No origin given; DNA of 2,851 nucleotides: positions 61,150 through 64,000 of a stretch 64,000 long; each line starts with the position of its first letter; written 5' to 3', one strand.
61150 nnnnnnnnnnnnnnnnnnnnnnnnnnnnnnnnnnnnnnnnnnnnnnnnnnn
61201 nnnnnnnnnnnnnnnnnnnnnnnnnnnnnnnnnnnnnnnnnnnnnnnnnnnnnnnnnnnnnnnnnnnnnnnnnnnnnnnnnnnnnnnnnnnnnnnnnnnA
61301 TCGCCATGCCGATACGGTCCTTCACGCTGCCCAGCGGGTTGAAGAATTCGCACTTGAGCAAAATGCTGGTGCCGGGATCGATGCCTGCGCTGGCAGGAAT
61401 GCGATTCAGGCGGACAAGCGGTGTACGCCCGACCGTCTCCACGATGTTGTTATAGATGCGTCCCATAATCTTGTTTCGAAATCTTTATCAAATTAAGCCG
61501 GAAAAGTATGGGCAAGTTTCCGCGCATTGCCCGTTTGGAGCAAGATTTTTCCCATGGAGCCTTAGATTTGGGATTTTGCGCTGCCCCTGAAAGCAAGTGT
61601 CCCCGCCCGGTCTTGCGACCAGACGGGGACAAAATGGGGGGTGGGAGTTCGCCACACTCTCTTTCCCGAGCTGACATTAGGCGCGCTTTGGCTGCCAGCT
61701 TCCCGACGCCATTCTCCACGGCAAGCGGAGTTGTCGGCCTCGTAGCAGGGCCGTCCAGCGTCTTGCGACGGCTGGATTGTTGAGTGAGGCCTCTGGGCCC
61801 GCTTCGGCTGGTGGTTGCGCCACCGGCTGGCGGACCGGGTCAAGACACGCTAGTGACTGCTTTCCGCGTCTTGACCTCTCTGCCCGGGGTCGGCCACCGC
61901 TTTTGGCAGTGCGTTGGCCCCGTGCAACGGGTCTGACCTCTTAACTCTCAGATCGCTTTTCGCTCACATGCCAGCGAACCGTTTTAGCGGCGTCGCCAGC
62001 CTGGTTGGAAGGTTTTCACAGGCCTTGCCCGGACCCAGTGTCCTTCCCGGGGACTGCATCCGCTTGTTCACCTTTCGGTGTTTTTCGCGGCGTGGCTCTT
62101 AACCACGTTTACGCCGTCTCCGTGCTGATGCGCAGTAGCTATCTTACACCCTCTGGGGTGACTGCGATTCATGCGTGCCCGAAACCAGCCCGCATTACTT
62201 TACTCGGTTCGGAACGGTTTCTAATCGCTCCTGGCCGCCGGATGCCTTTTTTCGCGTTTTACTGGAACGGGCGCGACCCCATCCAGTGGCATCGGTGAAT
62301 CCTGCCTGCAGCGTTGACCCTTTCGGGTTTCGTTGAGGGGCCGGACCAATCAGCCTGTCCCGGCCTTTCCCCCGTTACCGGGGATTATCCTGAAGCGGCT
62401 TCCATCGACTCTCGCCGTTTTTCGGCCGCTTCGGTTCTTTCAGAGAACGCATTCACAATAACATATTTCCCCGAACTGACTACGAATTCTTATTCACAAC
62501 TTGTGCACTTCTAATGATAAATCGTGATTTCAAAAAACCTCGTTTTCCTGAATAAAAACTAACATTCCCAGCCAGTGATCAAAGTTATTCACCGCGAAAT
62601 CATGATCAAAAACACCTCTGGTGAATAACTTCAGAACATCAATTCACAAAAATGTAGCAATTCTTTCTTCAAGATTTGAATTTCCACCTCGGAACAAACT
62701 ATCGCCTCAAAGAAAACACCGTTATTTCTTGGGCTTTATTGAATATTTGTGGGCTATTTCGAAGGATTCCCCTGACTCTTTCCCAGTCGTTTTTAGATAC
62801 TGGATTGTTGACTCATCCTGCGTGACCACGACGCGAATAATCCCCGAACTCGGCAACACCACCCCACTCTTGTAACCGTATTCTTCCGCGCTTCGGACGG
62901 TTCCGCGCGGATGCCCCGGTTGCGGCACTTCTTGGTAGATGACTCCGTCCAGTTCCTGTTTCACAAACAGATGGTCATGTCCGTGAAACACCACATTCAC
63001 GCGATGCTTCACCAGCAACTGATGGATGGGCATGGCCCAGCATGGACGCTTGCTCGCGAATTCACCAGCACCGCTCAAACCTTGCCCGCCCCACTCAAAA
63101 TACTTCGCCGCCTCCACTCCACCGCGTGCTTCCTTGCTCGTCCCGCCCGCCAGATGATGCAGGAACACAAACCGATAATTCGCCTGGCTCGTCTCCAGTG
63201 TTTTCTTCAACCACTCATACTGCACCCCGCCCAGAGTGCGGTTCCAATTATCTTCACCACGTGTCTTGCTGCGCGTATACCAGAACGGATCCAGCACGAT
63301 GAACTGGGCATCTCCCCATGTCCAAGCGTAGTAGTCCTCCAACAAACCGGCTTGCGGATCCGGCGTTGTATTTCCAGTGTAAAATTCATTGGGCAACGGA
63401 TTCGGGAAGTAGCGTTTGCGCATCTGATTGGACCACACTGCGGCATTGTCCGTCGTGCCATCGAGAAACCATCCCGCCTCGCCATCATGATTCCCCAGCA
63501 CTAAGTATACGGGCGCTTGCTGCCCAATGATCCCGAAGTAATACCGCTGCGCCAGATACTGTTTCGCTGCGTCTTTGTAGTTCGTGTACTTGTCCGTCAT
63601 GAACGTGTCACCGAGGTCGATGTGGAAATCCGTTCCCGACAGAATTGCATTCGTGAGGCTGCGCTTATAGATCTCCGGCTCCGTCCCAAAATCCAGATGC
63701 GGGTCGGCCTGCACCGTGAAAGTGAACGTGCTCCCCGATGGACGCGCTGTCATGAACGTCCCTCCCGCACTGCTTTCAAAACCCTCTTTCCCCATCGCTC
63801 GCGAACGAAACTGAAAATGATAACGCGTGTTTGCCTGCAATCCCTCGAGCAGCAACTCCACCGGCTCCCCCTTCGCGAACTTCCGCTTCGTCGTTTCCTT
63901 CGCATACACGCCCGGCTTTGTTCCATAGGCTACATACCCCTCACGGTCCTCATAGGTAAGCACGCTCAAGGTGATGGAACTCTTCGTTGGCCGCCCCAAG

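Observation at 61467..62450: A ~1-kb ORF-free, hairpin-dense region that looks like a large structured ncRNA on the minus strand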

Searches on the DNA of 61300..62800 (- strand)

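Call 6: search_rna_families(source=window, start=61300, end=62800, threshold=evalue, max_evalue=10)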
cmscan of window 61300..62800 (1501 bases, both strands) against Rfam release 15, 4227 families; matches with E-value up to 10: 5.
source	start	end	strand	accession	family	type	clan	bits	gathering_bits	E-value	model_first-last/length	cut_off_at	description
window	61644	62390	-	RF03079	MISL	Gene; sRNA;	-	542.4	274.6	1.7e-165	1-751/751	no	MISL RNA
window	62574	62647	-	RF00049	SNORD36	Gene; snRNA; snoRNA; CD-box;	CL00051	23.4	30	0.72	1-77/77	no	Small nucleolar RNA SNORD36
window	61543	61630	+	RF04180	BTnc231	Gene; sRNA;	-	18.3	80.4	0.7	1-154/154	no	Bacteroides sRNA BTnc231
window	61459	61532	-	RF01097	RF_site8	Cis-reg; frameshift_element;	-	18.3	43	2.7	1-52/52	no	Gag/pro ribosomal frameshift site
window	61603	61626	-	RF01519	CC0196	Gene; sRNA;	-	13.7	35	5.1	33-56/58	no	Caulobacter sRNA CC0196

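Call 42: search_dna_similar(query=window:61590-62455:-, collection=phages, mode=distant, max_rows=5)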
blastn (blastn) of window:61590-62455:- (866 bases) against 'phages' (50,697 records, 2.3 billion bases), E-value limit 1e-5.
No match.

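Call 43: search_dna_similar(query=window:61590-62455:-, collection=plasmids, mode=distant, max_rows=5)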
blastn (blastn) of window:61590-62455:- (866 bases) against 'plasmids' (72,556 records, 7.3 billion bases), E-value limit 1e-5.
No match.

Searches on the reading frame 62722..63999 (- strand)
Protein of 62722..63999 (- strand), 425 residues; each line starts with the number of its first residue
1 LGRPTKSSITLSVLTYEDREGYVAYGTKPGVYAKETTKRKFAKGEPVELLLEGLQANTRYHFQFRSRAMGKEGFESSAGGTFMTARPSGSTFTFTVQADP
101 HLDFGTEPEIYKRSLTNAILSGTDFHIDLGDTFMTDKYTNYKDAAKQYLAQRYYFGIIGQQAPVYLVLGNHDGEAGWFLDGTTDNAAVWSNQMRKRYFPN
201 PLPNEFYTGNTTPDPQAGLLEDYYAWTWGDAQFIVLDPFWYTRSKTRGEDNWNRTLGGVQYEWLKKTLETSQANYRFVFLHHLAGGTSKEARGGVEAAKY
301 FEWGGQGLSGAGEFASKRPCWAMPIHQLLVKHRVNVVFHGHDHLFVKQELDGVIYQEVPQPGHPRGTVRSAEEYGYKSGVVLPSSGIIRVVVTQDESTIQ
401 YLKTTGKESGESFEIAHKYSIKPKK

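Call 45: search_protein_families(library=pfam, proteins=[window:62722-63999:-])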
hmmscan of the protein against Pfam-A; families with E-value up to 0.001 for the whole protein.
window:62722-63999:- (425 aa): 2 families
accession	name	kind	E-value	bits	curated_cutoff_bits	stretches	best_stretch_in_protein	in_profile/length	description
PF00149.33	Metallophos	-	1.5e-09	39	21.5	1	93-343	2-189/191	Calcineurin-like phosphoesterase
PF16656.11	Pur_ac_phosph_N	-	0.00028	21.8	30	1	5-68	11-82/93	Purple acid Phosphatase, N-terminal domain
